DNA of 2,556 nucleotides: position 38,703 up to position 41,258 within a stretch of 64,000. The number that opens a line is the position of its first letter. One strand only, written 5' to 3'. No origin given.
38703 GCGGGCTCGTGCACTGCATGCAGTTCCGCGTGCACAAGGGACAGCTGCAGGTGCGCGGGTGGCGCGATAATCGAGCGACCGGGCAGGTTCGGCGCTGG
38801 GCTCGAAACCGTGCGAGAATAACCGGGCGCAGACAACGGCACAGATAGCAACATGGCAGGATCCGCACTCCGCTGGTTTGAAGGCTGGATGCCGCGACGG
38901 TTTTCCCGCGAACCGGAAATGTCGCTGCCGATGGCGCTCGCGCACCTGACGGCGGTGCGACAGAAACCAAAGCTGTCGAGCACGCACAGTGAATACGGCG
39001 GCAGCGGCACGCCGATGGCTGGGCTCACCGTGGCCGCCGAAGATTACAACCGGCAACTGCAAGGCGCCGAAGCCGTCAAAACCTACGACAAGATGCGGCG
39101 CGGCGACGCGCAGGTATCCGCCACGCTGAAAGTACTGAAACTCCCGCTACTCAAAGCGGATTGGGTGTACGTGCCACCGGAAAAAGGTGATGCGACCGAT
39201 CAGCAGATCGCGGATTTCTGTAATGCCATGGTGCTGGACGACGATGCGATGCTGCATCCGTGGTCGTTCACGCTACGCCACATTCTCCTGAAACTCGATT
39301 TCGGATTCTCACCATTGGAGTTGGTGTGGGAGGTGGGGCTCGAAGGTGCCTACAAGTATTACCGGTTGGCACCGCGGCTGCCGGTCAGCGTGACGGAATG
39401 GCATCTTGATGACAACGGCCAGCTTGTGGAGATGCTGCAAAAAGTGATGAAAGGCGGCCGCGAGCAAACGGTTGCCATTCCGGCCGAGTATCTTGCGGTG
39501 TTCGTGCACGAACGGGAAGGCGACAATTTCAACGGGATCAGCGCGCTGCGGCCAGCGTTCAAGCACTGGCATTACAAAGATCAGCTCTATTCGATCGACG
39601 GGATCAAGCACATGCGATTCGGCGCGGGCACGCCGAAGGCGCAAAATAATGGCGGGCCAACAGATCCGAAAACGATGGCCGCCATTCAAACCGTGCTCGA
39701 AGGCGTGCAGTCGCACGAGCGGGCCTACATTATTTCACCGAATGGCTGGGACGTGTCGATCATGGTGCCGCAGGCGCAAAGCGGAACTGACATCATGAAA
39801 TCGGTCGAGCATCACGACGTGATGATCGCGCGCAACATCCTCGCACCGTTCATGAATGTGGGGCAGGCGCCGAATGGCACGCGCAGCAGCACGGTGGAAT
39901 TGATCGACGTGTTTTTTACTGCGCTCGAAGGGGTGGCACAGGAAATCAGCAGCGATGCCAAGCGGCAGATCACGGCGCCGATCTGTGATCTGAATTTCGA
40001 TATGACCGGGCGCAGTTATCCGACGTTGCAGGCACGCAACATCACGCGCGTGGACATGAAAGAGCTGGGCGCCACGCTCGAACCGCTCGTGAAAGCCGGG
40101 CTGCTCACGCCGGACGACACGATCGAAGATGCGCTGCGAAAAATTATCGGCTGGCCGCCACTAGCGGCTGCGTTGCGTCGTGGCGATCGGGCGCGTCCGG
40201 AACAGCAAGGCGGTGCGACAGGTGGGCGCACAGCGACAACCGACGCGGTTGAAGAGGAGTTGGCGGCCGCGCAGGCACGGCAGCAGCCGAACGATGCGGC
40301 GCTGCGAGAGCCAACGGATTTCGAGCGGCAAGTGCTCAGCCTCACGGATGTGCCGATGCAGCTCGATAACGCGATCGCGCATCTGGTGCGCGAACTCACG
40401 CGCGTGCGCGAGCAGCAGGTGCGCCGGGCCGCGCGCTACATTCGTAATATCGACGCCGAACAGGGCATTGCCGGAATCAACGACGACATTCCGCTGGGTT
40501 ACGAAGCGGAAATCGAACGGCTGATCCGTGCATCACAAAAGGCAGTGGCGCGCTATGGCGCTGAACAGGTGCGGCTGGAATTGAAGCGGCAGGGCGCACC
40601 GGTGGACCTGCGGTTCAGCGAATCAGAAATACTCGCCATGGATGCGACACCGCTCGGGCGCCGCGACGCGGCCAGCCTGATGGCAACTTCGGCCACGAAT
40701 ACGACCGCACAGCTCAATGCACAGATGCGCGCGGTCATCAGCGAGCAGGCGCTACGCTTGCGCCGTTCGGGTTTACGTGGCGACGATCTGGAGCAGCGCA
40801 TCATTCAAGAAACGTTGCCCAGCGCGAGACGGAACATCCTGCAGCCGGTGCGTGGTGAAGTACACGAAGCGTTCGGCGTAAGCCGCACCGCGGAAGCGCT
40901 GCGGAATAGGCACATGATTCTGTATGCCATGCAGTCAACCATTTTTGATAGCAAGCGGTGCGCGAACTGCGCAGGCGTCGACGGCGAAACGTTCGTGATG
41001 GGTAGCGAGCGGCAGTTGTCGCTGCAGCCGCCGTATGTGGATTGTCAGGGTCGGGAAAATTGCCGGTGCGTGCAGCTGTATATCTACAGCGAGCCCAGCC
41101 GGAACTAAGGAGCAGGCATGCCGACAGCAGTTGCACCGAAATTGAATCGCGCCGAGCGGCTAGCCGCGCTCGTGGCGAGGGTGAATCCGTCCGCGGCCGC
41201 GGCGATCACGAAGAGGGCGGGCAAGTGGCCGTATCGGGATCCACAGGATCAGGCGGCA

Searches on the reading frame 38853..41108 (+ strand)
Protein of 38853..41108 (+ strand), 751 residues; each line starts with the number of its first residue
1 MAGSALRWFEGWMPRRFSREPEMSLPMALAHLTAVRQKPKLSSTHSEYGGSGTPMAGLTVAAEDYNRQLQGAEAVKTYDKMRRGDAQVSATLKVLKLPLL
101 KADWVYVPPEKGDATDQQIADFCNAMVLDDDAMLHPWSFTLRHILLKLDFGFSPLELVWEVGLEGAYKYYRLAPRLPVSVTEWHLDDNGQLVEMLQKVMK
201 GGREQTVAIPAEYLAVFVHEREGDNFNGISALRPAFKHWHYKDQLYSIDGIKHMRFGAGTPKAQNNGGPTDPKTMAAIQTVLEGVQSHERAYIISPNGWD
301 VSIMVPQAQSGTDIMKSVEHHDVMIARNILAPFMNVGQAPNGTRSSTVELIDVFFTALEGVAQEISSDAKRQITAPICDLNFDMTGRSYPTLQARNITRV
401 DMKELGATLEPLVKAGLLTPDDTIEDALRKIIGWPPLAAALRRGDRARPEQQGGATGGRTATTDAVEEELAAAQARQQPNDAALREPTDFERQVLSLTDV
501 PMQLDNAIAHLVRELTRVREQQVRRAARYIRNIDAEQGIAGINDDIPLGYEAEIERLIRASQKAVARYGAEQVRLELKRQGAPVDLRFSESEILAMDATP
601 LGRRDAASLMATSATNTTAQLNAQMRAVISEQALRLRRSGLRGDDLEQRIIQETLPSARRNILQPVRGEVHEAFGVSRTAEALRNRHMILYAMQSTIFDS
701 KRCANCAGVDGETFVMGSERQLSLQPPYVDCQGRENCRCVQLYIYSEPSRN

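Call 8: search_protein_families(library=pfam, proteins=[window:38853-41108:+])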
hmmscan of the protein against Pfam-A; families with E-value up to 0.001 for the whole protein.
window:38853-41108:+ (751 aa): 2 families
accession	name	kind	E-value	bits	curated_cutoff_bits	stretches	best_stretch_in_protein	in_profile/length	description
PF06074.18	Portal_Mu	-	1.7e-38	133.2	23.9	1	76-427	2-333/336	Portal protein of Mu bacteriophage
PF21919.2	P23-45_portal_barrel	-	1.7e-18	66.8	27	1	60-336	41-319/448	Phage P23-45 portal protein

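Call 9: search_dna_similar(query=window:38853-41108:+, collection=phages, mode=protein, max_rows=20)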
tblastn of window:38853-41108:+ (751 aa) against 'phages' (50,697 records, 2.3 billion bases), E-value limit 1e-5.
Records with a match: 696; places in all: 696; records where one place covers at least 80% of the query: 0.
Best place of each record, by identity: <60% 696.
By first word of the organism name: Gordonia 175; Pseudomonas 132; Mycobacterium 115; Arthrobacter 99; Vibrio 62; Bacillus 35; Shigella 17; Corynebacterium 16; Thermus 10; Citrobacter 7; and 14 more.
By host as written in the record: Gordonia terrae 3612 143; Arthrobacter sp. ATCC 21022 65; Mycobacterium smegmatis mc2 155 58; Pseudomonas aeruginosa 51; Vibrio lentus 38; - 26; Pseudomonas aeruginosa PAO1 24; Arthrobacter globiformis B-2979 16; and 120 more.
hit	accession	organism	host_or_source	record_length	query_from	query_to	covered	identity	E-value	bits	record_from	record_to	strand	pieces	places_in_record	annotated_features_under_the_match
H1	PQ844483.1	Arthrobacter phage QuinnAvery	Arthrobacter globiformis B-2979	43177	18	433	55%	27.8%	5e-31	137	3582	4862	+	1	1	7: portal protein | 6: terminase large subunit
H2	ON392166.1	Arthrobacter phage Cole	Arthrobacter globiformis NRRL B-2979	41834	18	433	55%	27.8%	5e-31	137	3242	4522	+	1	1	5: portal protein | 4: terminase large subunit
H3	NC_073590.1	Arthrobacter phage Cole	Arthrobacter globiformis NRRL B-2979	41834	18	433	55%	27.8%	5e-31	137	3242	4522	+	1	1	5: portal protein | 4: terminase large subunit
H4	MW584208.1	Mycobacterium phage prophi52-1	Mycobacterium abscessus GD52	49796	34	433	53%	28.9%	8e-29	130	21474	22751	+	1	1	44: portal protein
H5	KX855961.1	Arthrobacter phage EdgarPoe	Arthrobacter sp. ATCC 21022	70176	5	429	57%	26.9%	1e-23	113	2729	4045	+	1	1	portal protein | terminase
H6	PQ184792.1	Arthrobacter phage JaNo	Arthrobacter sp. ATCC 21022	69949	5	429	57%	26.9%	2e-23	113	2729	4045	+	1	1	4: portal protein | 3: terminase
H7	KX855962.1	Arthrobacter phage HumptyDumpty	Arthrobacter sp. ATCC 21022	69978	5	429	57%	26.9%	2e-23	113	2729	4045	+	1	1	portal protein | terminase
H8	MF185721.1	Arthrobacter phage Kabreeze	Arthrobacter sp. ATCC 21022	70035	5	429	57%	26.9%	2e-23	113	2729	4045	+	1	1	4: portal protein | 3: terminase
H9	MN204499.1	Arthrobacter phage Mordred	Arthrobacter sp. ATCC 21022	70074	5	429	57%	26.9%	2e-23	113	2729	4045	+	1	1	4: portal protein | 3: terminase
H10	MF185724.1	Arthrobacter phage Scavito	Arthrobacter sp. ATCC 21022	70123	5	429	57%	26.9%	2e-23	113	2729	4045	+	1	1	4: portal protein | 3: terminase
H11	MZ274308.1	Arthrobacter phage Popper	Arthrobacter globiformis B-2979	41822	14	433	56%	27.2%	3e-32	141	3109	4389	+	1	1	5: portal protein | 4: terminase large subunit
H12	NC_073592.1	Arthrobacter phage Popper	Arthrobacter globiformis B-2979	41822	14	433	56%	27.2%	3e-32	141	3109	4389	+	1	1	5: portal protein | 4: terminase large subunit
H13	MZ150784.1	Arthrobacter phage Zaheer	Arthrobacter globiformis NRRL B-2979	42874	15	433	56%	27.1%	1e-32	142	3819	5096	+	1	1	7: portal protein | 6: terminase large subunit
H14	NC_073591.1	Arthrobacter phage Zaheer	Arthrobacter globiformis NRRL B-2979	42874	15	433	56%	27.1%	1e-32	142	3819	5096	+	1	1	7: portal protein | 6: terminase large subunit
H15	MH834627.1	Arthrobacter phage Ryan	Arthrobacter globiformis NRRL B-2979 SEA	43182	15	433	56%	27.1%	1e-32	142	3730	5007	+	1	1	7: portal protein | 6: terminase large subunit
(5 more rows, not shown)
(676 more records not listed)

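Call 13: find_homologous_proteins(query=window:38853-41108:+, max_evalue=1e-20)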
Query window:38853-41108:+ (751 aa): 67 proteins with E <= 1e-20 among 8000 candidates.
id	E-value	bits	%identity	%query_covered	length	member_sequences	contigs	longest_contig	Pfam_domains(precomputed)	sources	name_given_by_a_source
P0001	0.0e+0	1701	100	100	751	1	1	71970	PF21919.3,PF06074.19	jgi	jgi:hypothetical protein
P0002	3.7e-278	943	59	99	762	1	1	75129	PF21919.3,PF06074.19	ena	-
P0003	1.1e-227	776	51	99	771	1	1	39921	PF21919.3,PF06074.19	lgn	-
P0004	9.4e-227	773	50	96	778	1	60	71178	PF21919.3,PF06074.19,PF04233.20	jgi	jgi:hypothetical protein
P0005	2.2e-221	755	49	96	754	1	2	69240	PF21919.3,PF06074.19,PF04233.20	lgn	-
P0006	5.0e-217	741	47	99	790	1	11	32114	PF21919.3,PF06074.19,PF04233.20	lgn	-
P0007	1.8e-212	726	48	96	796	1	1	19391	PF21919.3,PF06074.19,PF04233.20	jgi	jgi:hypothetical protein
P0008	1.5e-206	706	47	96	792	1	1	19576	PF21919.3,PF06074.19,PF04233.20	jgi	jgi:hypothetical protein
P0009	8.5e-202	690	45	99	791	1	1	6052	PF21919.3,PF06074.19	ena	-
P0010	6.5e-144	499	39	94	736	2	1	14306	PF21919.3,PF06074.19,PF04233.20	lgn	-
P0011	5.3e-141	489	44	53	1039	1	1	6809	PF21919.3,PF06074.19,PF01329.25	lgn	-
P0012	1.9e-140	488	40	72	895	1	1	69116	PF06074.19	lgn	-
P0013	1.1e-132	462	37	96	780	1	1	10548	PF21919.3,PF06074.19,PF04233.20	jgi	jgi:hypothetical protein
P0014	5.0e-125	437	42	53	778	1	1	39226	PF21919.3,PF06074.19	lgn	-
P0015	8.7e-123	429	46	62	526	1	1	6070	PF21919.3,PF06074.19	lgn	-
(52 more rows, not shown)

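Call 14: find_encoding_contigs(protein=P0001, flank=10000, max_places=3)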
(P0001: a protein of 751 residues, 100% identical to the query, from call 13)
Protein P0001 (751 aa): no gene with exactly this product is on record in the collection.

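Call 15: find_encoding_contigs(protein=P0002, flank=10000, max_places=3)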
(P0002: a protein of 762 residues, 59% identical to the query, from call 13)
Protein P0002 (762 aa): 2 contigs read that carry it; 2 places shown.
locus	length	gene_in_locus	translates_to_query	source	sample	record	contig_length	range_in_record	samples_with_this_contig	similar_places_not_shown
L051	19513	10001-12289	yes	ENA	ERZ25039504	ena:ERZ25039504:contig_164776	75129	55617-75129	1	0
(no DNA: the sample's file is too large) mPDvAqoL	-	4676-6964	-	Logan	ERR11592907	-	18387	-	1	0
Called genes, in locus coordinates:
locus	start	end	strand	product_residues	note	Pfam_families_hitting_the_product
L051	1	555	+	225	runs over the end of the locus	-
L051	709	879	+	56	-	-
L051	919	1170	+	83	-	-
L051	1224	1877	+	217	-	PF07589:PEP_exosort_dom (weak)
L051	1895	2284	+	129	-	-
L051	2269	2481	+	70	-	-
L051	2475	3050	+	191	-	-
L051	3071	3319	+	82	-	-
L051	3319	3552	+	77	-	-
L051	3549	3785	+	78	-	-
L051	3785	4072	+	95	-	-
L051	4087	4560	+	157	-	-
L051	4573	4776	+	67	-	-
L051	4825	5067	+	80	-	-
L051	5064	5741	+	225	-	-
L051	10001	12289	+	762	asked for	PF21919:P23-45_portal_barrel, PF06074:Portal_Mu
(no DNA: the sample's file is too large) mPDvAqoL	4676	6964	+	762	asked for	PF21919:P23-45_portal_barrel, PF06074:Portal_Mu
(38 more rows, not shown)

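Call 16: find_encoding_contigs(protein=P0004, flank=10000, max_places=3)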
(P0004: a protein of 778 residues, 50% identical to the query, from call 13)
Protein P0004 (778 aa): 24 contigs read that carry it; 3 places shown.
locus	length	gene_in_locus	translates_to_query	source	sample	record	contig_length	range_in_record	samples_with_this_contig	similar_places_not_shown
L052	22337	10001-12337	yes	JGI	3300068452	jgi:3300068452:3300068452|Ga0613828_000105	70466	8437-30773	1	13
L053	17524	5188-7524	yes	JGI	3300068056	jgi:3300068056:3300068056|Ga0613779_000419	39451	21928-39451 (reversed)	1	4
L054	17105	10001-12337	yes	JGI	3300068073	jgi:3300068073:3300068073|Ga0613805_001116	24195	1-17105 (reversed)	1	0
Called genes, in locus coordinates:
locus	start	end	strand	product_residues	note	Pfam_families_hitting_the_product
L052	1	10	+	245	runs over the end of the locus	PF13353:Fer4_12, PF04055:Radical_SAM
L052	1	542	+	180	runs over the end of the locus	PF01227:GTP_cyclohydroI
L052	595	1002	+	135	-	-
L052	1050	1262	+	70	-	-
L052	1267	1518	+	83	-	-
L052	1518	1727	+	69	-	-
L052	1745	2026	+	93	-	-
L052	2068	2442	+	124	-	-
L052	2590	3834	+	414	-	-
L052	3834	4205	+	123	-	-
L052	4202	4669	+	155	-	-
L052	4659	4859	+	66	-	-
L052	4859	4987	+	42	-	-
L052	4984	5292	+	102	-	-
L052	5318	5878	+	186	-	-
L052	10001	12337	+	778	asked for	PF21919:P23-45_portal_barrel, PF06074:Portal_Mu, PF04233:Phage_Mu_F (faint)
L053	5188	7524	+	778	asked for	PF21919:P23-45_portal_barrel, PF06074:Portal_Mu, PF04233:Phage_Mu_F (faint)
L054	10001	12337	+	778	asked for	PF21919:P23-45_portal_barrel, PF06074:Portal_Mu, PF04233:Phage_Mu_F (faint)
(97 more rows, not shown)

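Call 63: find_encoding_contigs(protein=P0005, flank=10000, max_places=1)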
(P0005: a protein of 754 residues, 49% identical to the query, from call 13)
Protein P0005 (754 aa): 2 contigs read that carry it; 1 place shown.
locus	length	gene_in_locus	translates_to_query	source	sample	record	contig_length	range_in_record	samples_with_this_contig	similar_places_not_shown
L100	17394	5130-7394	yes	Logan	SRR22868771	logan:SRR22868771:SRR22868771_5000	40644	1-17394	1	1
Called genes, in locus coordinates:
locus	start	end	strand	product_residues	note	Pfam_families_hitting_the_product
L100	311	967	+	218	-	-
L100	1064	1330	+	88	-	-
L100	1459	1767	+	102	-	-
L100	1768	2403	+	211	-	-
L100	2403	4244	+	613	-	-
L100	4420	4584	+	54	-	-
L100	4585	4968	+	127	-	-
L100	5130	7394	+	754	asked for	PF21919:P23-45_portal_barrel, PF06074:Portal_Mu, PF04233:Phage_Mu_F (weak)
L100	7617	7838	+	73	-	-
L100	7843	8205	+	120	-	-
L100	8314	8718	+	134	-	-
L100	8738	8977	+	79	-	-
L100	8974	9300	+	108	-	-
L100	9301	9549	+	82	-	PF12728:HTH_17 (weak)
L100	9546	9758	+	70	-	-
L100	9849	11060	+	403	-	PF10123:Mu-like_Pro_N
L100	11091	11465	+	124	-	-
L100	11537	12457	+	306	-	-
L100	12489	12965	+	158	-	-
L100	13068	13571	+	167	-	-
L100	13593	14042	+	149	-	-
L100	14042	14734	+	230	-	PF05069:Phage_tail_S (faint)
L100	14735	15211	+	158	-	-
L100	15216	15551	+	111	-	-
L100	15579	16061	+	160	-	-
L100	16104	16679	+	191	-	-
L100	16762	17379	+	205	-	-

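Call 64: find_encoding_contigs(protein=P0003, flank=10000, max_places=1)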
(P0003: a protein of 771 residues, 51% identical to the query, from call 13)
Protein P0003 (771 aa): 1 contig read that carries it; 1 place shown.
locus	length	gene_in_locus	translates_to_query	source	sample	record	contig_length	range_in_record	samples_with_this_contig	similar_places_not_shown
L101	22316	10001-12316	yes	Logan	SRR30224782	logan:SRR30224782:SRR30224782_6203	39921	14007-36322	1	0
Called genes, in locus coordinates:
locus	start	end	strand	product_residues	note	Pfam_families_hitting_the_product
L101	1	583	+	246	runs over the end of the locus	PF00174:Oxidored_molyb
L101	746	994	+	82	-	-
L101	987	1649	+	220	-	-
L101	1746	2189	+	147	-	-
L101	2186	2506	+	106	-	-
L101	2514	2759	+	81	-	-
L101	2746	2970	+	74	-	-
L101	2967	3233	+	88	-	-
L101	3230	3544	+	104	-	-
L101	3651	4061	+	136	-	-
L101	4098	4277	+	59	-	-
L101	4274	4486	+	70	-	-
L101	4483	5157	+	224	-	PF08281:Sigma70_r4_2 (weak)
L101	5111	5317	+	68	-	-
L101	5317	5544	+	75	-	-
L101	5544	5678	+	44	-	-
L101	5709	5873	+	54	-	-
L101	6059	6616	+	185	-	-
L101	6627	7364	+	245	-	-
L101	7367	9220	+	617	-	-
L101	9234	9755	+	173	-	-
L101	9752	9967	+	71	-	-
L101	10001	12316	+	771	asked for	PF21919:P23-45_portal_barrel, PF06074:Portal_Mu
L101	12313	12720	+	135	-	-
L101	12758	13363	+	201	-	-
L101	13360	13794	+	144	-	-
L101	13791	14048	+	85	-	-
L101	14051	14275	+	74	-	PF12728:HTH_17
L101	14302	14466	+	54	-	-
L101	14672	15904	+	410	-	PF10123:Mu-like_Pro_N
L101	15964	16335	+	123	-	-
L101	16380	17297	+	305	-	-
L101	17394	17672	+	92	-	-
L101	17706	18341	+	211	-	-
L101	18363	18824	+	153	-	-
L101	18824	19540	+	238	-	-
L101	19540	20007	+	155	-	-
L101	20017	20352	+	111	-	-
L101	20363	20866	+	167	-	-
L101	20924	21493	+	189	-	-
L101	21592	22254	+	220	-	-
